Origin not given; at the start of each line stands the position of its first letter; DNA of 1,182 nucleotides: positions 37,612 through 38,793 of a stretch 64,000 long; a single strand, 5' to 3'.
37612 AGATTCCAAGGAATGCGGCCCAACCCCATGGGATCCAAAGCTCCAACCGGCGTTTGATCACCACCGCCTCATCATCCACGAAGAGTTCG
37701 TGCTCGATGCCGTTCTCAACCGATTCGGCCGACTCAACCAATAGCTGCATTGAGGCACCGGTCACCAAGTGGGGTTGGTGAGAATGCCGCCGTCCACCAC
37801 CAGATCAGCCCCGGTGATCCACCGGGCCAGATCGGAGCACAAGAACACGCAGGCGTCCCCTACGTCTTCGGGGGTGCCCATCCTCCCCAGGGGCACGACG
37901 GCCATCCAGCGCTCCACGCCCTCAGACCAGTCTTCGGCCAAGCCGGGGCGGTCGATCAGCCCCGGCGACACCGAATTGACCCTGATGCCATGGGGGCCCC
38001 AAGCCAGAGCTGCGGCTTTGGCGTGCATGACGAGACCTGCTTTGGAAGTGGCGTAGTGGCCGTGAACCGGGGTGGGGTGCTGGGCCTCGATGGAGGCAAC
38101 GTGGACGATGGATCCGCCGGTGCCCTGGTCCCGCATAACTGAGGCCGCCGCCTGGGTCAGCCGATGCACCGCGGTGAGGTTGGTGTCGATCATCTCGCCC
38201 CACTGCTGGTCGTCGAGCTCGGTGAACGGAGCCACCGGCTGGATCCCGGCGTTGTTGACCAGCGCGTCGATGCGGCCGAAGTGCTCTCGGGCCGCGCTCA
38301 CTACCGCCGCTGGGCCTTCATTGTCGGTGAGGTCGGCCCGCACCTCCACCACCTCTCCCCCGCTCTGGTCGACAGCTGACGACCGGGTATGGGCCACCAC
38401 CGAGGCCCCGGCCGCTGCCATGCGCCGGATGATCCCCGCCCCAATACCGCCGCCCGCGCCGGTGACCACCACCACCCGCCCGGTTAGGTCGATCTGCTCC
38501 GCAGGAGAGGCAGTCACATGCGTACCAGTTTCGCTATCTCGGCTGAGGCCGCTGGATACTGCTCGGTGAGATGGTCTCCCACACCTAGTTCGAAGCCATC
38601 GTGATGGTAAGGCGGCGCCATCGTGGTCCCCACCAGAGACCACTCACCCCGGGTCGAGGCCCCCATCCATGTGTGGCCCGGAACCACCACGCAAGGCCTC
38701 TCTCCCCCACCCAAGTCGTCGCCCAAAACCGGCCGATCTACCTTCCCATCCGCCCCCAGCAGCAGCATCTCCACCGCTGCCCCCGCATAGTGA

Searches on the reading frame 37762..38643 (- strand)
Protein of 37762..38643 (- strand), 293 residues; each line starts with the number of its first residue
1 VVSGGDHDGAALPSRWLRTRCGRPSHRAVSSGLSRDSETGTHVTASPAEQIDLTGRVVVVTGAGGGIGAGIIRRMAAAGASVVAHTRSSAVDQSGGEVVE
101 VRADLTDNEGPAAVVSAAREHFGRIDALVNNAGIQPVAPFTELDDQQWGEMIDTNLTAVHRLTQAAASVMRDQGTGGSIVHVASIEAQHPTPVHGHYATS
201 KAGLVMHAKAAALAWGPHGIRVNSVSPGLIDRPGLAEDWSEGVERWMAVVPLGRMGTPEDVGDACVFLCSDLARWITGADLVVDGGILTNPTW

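Call 12: search_protein_families(library=pfam, proteins=[window:37762-38643:-], max_evalue=0.01)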
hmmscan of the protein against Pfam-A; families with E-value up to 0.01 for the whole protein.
window:37762-38643:- (293 aa): 8 families
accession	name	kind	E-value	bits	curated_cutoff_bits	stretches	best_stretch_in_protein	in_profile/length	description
PF13561.12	adh_short_C2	-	2.1e-60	204.7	27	1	62-287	1-235/236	Enoyl-(Acyl carrier protein) reductase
PF00106.31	adh_short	-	1.2e-47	162.4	26.6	1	56-235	1-186/195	short chain dehydrogenase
PF08659.16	KR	-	1e-09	39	22.6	1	58-200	3-152/180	KR domain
PF01370.27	Epimerase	-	2.8e-05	24.1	20.9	1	58-169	1-105/240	NAD dependent epimerase/dehydratase family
PF23441.1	SDR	-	0.0003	20.7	27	1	89-288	54-256/258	SDR-like rossmann domain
PF02826.25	2-Hacid_dh_C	-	0.0048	16.7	25.1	1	45-93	26-73/178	D-isomer specific 2-hydroxyacid dehydrogenase, NAD binding domain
PF05368.20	NmrA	-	0.0065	16.5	27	0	57-119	4-71/298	NmrA-like family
PF04321.23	RmlD_sub_bind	-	0.0066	16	27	1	58-133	3-60/287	RmlD substrate binding domain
